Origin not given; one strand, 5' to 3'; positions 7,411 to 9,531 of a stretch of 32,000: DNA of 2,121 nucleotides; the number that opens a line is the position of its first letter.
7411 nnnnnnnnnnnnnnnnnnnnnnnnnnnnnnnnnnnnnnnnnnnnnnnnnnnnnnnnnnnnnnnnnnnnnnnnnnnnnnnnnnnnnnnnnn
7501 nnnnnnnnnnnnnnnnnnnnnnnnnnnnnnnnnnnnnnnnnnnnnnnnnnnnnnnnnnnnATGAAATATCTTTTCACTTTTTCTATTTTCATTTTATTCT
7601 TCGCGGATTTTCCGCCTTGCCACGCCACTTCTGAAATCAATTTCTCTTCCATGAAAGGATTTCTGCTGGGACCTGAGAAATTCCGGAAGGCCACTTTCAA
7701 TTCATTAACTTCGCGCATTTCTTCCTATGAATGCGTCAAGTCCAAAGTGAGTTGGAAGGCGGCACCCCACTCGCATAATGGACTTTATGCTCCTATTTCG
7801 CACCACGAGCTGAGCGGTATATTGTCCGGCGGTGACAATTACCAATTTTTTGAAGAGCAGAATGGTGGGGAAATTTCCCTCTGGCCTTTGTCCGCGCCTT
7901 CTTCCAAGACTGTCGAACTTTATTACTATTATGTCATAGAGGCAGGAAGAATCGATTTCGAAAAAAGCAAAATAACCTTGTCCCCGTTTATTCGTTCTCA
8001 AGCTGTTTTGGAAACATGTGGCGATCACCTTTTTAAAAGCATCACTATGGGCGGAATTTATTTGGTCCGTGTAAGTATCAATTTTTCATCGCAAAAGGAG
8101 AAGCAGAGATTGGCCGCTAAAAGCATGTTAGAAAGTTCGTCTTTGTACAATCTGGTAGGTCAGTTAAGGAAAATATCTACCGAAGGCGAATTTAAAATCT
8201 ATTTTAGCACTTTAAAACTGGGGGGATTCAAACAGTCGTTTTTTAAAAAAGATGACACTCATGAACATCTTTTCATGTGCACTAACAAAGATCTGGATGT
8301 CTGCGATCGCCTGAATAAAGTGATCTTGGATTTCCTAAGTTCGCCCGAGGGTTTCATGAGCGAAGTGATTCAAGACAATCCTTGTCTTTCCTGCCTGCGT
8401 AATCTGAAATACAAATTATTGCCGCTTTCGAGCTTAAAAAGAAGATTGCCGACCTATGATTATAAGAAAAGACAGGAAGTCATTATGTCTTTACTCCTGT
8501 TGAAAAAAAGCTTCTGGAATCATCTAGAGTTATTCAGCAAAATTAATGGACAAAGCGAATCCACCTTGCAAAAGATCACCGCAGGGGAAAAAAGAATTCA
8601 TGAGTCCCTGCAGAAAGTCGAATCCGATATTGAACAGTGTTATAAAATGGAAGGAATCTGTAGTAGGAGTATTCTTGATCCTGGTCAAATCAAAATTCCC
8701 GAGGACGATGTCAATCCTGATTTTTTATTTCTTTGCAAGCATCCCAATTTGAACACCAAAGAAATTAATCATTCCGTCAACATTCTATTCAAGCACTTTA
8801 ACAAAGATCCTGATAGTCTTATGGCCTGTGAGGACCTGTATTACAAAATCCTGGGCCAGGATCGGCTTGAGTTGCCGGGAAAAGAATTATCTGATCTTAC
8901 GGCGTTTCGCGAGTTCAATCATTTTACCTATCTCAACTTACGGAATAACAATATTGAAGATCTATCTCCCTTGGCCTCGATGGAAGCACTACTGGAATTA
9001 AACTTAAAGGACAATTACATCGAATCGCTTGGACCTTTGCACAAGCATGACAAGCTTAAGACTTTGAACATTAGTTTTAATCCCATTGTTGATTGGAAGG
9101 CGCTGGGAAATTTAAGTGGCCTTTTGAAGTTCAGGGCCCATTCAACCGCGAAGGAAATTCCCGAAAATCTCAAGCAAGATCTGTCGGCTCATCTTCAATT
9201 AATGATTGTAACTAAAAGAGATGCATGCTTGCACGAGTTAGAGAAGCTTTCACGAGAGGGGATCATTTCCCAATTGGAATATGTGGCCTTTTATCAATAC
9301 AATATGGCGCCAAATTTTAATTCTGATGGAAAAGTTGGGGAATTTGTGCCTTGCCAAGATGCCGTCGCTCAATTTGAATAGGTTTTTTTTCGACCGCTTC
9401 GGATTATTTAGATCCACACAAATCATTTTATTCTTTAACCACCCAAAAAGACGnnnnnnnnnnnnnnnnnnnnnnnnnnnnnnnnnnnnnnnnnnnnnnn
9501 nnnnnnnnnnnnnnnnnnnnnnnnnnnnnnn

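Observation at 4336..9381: Operon of three tandem secreted MACPF/perforin-like paralogs, two fused to LRR domains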

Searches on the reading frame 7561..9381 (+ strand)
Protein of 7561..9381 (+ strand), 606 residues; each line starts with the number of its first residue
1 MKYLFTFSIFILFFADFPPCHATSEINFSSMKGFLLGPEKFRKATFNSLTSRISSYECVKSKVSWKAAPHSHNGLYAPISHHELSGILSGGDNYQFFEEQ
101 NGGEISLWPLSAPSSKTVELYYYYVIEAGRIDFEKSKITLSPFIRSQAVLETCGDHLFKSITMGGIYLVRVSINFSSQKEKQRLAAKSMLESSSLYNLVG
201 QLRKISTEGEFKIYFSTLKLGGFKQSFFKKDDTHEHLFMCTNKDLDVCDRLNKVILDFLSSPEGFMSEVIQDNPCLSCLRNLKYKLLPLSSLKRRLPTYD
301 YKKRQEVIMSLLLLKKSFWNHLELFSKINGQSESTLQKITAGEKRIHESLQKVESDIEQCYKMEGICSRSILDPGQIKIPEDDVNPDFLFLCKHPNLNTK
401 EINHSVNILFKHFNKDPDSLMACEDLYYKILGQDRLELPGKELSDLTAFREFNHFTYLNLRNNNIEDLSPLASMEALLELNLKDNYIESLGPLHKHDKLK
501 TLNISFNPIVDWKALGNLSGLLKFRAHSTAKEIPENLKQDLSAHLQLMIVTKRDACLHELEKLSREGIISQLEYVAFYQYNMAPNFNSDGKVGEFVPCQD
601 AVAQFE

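Call 3: search_protein_families(library=pfam, proteins=[window:7561-9381:+], max_evalue=1)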
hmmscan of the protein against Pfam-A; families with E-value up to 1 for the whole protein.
window:7561-9381:+ (606 aa): 4 families
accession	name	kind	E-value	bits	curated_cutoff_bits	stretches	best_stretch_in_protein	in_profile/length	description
PF12799.13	LRR_4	-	3.3e-08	34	27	3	456-493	4-42/44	Leucine Rich repeats (2 copies)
PF13855.12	LRR_8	-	2.4e-05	24.4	27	2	456-509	4-61/61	Leucine rich repeat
PF00560.39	LRR_1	-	0.0027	17.9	20.6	0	456-470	3-17/23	Leucine Rich Repeat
PF13516.12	LRR_6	-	0.03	14.8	23.4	0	453-467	3-17/24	Leucine Rich repeat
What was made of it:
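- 7561..9381 (+): Paralog 3 (tentative class B): divergent MACPF-like core (signature 8017-8061, KLGGFK 8215-8232), LRRs (about 8860-9213) and a C-terminal cap. It lacks the N-terminal LGxGY motif and shows no period-2 amphipathic pattern in the TMH2 region. LRR (call 3).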

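Call 10: search_protein_families(library=ncbifam, proteins=[window:7561-9381:+], max_evalue=0.1)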
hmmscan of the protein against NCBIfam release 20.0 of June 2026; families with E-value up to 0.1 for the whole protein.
window:7561-9381:+ (606 aa): 3 families
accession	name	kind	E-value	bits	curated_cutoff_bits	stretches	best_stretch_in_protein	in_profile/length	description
NF033190.2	inl_like_NEAT_1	exception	2.6e-08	32.6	1275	1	434-551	266-380/754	NEAT domain-containing leucine-rich repeat protein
NF033189.1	internalin_A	exception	8.4e-08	31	1600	1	440-521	106-187/799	class 1 internalin InlA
NF033188.1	internalin_H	exception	1.2e-06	27.5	1050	1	441-502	196-257/548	InlH/InlC2 family class 1 internalin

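Call 96: search_protein_families(library=padloc, proteins=[window:7561-9381:+], max_evalue=0.01)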
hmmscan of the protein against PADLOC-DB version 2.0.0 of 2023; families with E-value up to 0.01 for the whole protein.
window:7561-9381:+ (606 aa): 0 families

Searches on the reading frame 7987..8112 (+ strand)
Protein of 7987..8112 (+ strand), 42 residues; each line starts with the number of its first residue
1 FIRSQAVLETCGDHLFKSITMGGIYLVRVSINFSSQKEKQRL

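Call 108: search_solved_structures(query=window:7987-8112:+, max_evalue=10, show_alignments=3)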
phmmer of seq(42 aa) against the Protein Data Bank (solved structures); distinct sequences matched with E-value up to 10: 0.
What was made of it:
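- Checked: A 42-aa segment around it finds nothing in the PDB at E<=10 (call 108), so it is best treated as coincidence.
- Tried and rejected: The C9 'MGGIY' resemblance finds no PDB hit for the 42-aa segment (call 108).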
